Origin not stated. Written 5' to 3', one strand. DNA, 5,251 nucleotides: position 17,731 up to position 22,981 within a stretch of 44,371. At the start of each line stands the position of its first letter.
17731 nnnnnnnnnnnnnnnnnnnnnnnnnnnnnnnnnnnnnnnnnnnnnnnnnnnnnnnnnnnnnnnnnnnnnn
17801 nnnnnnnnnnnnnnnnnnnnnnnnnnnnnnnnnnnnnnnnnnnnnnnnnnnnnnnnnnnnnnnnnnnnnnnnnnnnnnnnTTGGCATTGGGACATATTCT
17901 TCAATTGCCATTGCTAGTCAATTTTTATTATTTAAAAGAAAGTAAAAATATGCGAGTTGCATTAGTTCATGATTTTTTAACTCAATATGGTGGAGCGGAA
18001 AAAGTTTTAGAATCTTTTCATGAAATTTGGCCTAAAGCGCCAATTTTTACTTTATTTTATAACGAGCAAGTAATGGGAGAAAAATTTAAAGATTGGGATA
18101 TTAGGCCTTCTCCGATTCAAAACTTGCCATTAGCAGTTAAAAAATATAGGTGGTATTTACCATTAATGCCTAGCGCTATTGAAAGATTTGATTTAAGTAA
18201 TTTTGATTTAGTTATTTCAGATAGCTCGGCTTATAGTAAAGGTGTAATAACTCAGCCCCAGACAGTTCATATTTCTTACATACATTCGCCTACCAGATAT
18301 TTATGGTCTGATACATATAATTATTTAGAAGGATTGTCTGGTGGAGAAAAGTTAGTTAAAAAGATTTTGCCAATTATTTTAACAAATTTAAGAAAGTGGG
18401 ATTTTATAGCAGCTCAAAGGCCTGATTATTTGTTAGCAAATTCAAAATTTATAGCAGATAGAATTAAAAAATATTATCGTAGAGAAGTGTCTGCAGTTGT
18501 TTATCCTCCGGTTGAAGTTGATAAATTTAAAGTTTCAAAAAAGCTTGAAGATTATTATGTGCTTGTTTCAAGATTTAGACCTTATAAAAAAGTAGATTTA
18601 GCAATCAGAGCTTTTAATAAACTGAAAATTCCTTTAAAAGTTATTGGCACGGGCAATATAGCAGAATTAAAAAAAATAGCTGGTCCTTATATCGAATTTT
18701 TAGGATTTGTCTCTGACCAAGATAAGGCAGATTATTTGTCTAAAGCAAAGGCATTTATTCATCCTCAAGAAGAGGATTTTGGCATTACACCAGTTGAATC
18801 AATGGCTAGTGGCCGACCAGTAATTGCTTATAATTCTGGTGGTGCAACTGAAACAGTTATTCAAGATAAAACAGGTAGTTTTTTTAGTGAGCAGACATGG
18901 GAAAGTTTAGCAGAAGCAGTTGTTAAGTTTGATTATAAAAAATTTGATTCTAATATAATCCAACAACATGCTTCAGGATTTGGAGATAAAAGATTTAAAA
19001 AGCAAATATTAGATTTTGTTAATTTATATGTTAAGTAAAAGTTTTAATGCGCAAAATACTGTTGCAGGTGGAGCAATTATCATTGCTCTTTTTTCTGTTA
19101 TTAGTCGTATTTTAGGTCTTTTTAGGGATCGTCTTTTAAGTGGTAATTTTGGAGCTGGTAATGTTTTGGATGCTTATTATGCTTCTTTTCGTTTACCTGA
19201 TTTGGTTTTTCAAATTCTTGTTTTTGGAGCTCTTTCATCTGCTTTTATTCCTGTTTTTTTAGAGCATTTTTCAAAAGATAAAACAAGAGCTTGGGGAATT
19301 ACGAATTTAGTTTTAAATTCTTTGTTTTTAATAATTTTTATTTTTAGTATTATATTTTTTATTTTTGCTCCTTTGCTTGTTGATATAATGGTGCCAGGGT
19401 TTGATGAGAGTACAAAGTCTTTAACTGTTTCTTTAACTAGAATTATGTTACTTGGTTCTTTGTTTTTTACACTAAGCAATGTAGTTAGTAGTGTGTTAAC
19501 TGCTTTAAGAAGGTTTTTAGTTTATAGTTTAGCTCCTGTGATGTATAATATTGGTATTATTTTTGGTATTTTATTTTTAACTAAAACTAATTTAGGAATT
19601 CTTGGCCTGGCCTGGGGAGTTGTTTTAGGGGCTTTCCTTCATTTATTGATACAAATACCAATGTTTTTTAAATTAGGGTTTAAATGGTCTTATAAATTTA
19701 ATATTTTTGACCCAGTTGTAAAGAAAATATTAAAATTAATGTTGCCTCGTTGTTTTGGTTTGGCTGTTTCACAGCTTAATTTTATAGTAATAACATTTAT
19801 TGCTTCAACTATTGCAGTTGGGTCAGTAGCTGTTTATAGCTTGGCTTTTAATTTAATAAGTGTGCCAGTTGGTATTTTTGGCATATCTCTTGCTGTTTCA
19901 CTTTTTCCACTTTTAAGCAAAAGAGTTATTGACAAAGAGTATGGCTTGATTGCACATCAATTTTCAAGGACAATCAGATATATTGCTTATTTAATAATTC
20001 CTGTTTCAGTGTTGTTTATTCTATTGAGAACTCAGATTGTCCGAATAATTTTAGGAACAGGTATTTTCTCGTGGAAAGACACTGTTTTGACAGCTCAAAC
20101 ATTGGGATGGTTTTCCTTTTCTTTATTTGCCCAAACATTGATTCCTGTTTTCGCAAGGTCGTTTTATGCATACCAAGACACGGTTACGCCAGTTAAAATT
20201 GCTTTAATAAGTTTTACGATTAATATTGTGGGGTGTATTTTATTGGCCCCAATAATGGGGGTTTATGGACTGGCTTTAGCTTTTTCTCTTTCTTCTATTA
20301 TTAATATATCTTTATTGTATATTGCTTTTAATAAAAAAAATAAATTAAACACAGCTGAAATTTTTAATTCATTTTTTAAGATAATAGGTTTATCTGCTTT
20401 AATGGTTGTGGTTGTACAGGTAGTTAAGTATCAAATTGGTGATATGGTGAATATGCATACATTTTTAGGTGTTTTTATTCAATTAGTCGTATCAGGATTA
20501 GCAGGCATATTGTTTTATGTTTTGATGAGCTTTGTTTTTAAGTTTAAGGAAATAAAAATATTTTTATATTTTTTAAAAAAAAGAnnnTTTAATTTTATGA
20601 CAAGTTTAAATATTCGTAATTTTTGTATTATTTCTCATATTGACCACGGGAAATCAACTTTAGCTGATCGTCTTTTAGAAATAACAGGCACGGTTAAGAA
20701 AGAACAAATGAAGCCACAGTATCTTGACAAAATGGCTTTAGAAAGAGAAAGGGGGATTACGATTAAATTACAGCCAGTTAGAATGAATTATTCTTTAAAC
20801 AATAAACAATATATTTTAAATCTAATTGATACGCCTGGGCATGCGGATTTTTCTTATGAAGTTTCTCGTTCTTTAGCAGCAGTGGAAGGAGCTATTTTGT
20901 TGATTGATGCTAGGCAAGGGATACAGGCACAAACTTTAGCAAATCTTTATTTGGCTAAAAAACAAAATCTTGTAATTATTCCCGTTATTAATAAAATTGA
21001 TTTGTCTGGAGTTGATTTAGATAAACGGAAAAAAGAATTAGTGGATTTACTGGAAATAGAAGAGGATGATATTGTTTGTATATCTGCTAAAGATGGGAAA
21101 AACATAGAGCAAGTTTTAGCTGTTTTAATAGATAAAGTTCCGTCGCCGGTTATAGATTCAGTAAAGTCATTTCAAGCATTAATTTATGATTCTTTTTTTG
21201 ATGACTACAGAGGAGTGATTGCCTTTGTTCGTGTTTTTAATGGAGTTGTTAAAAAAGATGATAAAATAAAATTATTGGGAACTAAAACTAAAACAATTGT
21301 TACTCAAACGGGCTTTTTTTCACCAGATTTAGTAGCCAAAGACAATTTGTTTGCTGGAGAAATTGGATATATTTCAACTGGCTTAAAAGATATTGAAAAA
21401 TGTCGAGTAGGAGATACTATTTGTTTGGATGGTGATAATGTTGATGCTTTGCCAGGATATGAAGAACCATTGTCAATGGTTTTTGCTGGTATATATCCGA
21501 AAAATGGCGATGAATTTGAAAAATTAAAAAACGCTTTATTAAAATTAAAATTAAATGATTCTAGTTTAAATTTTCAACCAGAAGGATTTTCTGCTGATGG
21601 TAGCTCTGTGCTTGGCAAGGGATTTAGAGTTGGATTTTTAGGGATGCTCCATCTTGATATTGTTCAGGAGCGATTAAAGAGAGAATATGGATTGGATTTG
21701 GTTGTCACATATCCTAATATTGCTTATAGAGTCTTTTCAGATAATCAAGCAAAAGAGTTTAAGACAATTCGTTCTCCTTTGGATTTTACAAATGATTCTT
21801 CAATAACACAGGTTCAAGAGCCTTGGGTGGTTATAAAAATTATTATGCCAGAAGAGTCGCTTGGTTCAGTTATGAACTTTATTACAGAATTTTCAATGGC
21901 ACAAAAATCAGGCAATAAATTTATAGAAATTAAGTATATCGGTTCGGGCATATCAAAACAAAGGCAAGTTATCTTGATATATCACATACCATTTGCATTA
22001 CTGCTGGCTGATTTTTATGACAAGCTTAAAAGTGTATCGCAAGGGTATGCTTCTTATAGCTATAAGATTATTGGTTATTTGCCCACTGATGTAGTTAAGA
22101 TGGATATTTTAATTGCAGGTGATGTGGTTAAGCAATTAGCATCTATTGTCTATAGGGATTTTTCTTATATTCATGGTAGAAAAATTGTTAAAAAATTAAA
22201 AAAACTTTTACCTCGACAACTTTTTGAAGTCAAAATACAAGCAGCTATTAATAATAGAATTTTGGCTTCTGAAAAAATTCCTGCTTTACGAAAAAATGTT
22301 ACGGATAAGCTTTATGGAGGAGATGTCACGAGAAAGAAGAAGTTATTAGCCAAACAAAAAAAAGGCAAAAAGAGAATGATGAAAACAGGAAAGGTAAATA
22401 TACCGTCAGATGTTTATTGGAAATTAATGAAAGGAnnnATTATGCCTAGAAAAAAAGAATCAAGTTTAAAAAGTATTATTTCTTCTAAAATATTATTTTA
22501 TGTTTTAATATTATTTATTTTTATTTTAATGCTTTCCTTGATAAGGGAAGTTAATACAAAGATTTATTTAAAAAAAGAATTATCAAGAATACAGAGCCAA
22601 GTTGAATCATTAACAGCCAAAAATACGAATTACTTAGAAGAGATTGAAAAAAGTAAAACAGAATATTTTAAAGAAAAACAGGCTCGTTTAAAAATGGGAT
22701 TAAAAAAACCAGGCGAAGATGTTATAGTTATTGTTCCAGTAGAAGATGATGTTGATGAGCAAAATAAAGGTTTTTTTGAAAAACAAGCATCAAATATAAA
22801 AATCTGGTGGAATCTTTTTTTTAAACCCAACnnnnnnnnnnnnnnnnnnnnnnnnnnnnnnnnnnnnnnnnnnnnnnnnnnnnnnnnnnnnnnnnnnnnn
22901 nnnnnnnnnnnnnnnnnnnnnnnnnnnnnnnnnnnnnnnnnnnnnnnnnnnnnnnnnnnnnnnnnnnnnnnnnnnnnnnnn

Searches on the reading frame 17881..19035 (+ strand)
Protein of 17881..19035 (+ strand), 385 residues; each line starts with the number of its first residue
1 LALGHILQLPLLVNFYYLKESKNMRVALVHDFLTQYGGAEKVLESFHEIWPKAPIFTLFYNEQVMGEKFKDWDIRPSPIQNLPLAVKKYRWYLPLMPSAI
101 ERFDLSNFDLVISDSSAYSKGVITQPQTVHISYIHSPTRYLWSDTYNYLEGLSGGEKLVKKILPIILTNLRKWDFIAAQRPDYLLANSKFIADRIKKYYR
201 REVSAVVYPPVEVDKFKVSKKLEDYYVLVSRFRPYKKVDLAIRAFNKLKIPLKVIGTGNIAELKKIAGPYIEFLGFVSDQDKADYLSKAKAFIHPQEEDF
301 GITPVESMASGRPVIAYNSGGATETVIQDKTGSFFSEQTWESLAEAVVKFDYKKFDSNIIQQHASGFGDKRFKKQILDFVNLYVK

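Call 100: search_protein_families(library=pfam, proteins=[window:17881-19035:+], max_evalue=0.00001)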
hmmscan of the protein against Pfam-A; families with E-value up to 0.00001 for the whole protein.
window:17881-19035:+ (385 aa): 3 families
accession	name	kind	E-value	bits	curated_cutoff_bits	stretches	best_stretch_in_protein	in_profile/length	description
PF00534.26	Glycos_transf_1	-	8.6e-26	90.9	26.4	1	217-349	8-154/172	Glycosyl transferases group 1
PF13692.12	Glyco_trans_1_4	-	2.4e-22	80.1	27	1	226-349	4-138/142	Glycosyl transferases group 1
PF13439.12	Glyco_transf_4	-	2.5e-06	28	28.5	1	66-214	31-169/170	Glycosyltransferase Family 4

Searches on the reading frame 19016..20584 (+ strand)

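Call 100: search_protein_families(library=pfam, proteins=[window:19016-20584:+], max_evalue=0.00001)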
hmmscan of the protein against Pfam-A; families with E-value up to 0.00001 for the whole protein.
window:19016-20584:+ (523 aa): 4 families
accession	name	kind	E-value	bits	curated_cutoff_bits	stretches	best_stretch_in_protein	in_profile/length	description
PF03023.19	MurJ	-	1.4e-95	321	27.4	1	44-471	4-433/451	Lipid II flippase MurJ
PF13440.11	Polysacc_synt_3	-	6.6e-08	32.6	23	1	140-348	84-286/293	Polysaccharide biosynthesis protein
PF01943.22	Polysacc_synt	-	7.7e-08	32.5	28.2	1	95-302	73-272/274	Polysaccharide biosynthesis protein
PF01554.23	MatE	-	1.1e-07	32.1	24.9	1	244-408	1-160/161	MatE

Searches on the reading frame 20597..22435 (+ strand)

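Call 100: search_protein_families(library=pfam, proteins=[window:20597-22435:+], max_evalue=0.00001)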
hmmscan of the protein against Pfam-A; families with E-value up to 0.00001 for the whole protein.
window:20597-22435:+ (613 aa): 5 families
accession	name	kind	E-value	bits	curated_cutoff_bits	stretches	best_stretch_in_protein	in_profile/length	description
PF00009.33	GTP_EFTU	-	5e-55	186.5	26.5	1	5-183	2-188/188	Elongation factor Tu GTP binding domain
PF06421.17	LepA_C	-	2.4e-39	134.2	29.7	1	507-612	2-107/107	GTP-binding protein LepA C-terminus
PF03144.31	GTP_EFTU_D2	-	3.9e-12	46.9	30.3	1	206-276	1-73/73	Elongation factor Tu domain 2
PF00679.30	EFG_C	-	6e-11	42.7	27.9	1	406-503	2-87/89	Elongation factor G C-terminus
PF14492.12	EFG_III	-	3.9e-07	30.5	27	1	291-370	2-73/75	Elongation Factor G, domain III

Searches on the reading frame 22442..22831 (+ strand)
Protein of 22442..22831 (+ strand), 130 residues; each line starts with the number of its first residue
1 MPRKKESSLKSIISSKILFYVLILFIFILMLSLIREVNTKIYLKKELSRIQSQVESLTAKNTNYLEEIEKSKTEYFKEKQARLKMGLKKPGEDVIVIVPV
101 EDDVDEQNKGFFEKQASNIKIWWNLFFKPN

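Call 100: search_protein_families(library=pfam, proteins=[window:22442-22831:+], max_evalue=0.00001)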
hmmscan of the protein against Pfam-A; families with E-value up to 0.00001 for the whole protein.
window:22442-22831:+ (130 aa): 1 family
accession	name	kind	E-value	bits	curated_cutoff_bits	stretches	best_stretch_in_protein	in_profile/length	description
PF04977.20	DivIC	-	8.4e-12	45.2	28.9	1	22-98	1-78/80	Septum formation initiator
